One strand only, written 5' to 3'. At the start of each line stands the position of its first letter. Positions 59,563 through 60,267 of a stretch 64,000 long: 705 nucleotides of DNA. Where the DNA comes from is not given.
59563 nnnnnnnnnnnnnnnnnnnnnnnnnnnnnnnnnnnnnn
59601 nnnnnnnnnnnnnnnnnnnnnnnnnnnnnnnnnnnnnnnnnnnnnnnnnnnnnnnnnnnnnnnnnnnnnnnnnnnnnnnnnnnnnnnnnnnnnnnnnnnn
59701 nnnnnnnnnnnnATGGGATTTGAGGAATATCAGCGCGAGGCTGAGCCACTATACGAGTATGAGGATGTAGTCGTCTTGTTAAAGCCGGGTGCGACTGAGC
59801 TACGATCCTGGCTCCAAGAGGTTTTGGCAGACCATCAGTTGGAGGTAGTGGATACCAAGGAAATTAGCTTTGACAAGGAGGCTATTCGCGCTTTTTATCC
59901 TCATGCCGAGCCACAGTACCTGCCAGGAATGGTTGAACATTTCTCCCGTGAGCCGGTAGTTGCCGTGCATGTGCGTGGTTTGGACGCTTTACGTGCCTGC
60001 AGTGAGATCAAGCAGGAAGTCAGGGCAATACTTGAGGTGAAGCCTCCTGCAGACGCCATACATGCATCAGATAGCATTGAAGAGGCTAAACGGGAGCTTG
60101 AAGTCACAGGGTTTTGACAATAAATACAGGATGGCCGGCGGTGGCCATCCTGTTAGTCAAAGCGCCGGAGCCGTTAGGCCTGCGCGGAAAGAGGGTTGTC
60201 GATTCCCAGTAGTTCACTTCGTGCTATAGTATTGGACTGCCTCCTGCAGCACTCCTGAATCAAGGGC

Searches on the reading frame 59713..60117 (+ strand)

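Call 78: search_protein_families(library=pfam, proteins=[window:59713-60117:+], max_evalue=0.001)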
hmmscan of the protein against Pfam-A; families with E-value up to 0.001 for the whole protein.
window:59713-60117:+ (134 aa): 1 family
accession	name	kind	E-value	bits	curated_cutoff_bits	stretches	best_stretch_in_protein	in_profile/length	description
PF00334.24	NDK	-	6.4e-11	42.7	27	1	19-131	3-128/135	Nucleoside diphosphate kinase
